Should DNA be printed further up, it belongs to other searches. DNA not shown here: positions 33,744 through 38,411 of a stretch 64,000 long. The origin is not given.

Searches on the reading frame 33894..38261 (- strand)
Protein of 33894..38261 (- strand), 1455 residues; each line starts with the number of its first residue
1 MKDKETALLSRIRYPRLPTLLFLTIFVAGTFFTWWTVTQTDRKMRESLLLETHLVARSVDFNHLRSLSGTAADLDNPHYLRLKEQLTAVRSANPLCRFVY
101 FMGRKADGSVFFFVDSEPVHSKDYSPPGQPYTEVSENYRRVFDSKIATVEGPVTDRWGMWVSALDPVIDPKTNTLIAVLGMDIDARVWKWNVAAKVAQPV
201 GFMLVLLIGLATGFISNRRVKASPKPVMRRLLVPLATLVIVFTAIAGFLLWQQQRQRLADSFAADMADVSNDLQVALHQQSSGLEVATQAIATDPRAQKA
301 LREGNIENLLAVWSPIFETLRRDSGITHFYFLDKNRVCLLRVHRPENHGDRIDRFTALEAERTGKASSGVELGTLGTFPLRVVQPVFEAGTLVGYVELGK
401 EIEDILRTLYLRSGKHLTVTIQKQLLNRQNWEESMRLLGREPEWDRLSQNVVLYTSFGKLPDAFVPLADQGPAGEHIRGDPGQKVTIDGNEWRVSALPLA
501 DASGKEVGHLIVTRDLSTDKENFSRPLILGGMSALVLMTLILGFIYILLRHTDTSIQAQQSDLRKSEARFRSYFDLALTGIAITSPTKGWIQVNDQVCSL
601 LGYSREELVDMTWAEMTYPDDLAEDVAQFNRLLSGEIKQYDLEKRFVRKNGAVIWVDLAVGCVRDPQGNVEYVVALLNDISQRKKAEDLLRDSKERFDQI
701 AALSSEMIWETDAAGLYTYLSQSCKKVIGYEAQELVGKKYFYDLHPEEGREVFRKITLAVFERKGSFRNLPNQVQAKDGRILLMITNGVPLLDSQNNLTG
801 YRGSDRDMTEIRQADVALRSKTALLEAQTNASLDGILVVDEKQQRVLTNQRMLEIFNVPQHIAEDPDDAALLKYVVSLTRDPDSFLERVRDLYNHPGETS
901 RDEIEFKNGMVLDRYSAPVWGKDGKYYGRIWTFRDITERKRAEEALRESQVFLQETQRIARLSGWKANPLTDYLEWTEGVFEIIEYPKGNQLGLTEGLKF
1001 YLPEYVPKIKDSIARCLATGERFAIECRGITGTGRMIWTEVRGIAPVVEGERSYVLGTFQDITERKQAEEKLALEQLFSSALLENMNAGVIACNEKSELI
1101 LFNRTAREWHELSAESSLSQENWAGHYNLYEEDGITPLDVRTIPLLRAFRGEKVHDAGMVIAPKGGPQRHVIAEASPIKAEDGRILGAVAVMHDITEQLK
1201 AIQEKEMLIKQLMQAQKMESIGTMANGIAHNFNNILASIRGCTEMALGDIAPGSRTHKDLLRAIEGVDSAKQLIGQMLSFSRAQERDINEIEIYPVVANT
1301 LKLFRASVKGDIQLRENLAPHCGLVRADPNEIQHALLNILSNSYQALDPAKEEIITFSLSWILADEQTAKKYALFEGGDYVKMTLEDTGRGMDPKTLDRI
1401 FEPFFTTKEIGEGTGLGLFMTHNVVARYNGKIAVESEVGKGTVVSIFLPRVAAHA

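Call 6: search_protein_families(library=pfam, proteins=[window:33894-38261:-], max_evalue=0.01)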
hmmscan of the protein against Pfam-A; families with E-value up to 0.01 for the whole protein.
window:33894-38261:- (1455 aa): 11 families
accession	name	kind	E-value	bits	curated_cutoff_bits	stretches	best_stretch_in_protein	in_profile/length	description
PF13426.13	PAS_9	-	4.3e-38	130.2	27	3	580-682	3-103/103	PAS domain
PF08448.16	PAS_4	-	2.3e-37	128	23.1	3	580-684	7-109/110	PAS fold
PF08447.18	PAS_3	-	1e-33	115.9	25.6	3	591-675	2-87/89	PAS fold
PF00989.32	PAS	-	2.1e-31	108.7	22.6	3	570-680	3-113/113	PAS fold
PF14827.12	dCache_3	-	1.6e-20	74.1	25.7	1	270-517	9-236/239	Double sensory domain of two-component sensor kinase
PF02518.31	HATPase_c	-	2.2e-20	73.6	26.4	1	1328-1450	2-109/111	Histidine kinase-, DNA gyrase B-, and HSP90-like ATPase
PF13188.13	PAS_8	-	1.8e-13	50.3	21.8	1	568-622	1-53/65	PAS domain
PF12860.13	PAS_7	-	4.9e-13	49.7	27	1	834-944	6-115/115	PAS fold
PF00512.31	HisKA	-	3.9e-07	30.5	26.9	1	1222-1285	3-65/66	His Kinase A (phospho-acceptor) domain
PF17203.10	sCache_3_2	-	6.4e-07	30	28.4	1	288-408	18-134/140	Single cache domain 3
PF13596.12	PAS_10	-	0.006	17.6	22.1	0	1166-1196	76-106/106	PAS domain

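Call 13: find_related_loci(query=window:33894-38261:-, collection=genome_contigs, flank=8000)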
Query window:33894-38261:- (1455 aa) in genome_contigs; peptide patterns used: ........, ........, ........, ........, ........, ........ (x = any residue, [..] = any of these).
501 stretches matched a pattern; 462 encode a relative of the query (tblastn E <= 1e-3); the best 80 are kept; 80 distinct loci.
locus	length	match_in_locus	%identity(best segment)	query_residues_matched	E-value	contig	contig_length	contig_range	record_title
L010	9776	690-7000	45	557-1448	7e-84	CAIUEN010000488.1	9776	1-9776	MAG: uncultured Verrucomicrobiales bacterium isolate Ki1-2-7m_bin-060 genome assembly, contig: bin-060:488/535, whole ge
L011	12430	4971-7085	29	723-1449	4e-79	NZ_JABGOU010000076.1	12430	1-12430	MAG: Desulfobacula sp. isolate co234_bin15 co234_bin15_Ctg76, whole genome shotgun sequence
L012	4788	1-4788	34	517-1449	6e-73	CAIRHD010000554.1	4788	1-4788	MAG: uncultured Bacteroidales bacterium isolate KTt_bin-0938 genome assembly, contig: bin-0938:554/629, whole genome sho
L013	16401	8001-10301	28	555-1452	3e-78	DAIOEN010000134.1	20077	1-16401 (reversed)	MAG TPA_asm: Vulcanimicrobiota bacterium isolate CTOTU7676 NODE_4398_length_20077_cov_25.942813, whole genome shotgun se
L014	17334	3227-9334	27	19-1445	5e-66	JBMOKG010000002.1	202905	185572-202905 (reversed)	MAG: Bacteroidales bacterium isolate Deming_bin.89 contig25, whole genome shotgun sequence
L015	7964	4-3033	27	554-1449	5e-66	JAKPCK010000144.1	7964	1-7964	MAG: Deltaproteobacteria bacterium isolate JPMR_maxbin.018 k141_196864, whole genome shotgun sequence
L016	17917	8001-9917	33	545-1452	3e-64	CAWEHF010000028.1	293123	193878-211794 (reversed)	MAG: uncultured Acidobacteriaceae bacterium isolate MFD03044.bin.1.112 genome assembly, contig: contig_60919, whole geno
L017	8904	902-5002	26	552-1452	2e-64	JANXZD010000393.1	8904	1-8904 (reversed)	MAG: Bacteroidetes bacterium isolate GL140_4_metabat_238_sub GL140_4_k141_651659, whole genome shotgun sequence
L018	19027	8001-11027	29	515-1442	1e-63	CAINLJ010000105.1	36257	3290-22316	MAG: uncultured Bacteroidia bacterium isolate Ki1-1-6m_bin-0276 genome assembly, contig: bin-0276:105/284, whole genome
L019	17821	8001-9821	29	553-1449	2e-62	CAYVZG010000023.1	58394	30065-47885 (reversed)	MAG TPA_asm: uncultured Desulfobacula sp. isolate binchicken_co141_614 genome assembly, contig: NODE_2188_length_58394_c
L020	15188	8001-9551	33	554-1455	3e-61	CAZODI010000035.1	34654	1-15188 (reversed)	MAG TPA_asm: uncultured Syntrophaceae bacterium isolate binchicken_co20_342 genome assembly, contig: NODE_2687_length_34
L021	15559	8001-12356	31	594-1449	5e-61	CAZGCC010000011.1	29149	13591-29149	MAG TPA_asm: uncultured bacterium isolate binchicken_co113_1 genome assembly, contig: NODE_1733_length_29149_cov_3.81762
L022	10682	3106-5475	27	549-1452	5e-61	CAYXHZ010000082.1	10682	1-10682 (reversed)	MAG TPA_asm: uncultured Clostridia bacterium isolate SRP220891_co1_155 genome assembly, contig: NODE_11918_length_10682_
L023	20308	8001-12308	26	557-1452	3e-60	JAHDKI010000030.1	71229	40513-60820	MAG: Syntrophaceae bacterium isolate LM1-B42D k141_235955, whole genome shotgun sequence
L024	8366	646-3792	26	552-1452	5e-60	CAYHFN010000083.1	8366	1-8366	MAG TPA_asm: uncultured Chitinophagaceae bacterium isolate ERP119702_co1_35 genome assembly, contig: NODE_11849_length_8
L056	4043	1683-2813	33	1062-1455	1e-53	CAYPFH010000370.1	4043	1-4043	MAG TPA_asm: uncultured Desulfobacterales bacterium isolate SRP141376_co4_188 genome assembly, contig: NODE_36607_length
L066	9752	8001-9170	33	1046-1455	2e-51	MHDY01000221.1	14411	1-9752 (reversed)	MAG: Nitrospirae bacterium GWC2_56_14 gwc2_scaffold_7269, whole genome shotgun sequence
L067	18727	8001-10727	26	557-1455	2e-51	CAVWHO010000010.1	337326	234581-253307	MAG: Nitrospirota bacterium isolate MFD01299.bin.1.129 genome assembly, contig: contig_35155, whole genome shotgun seque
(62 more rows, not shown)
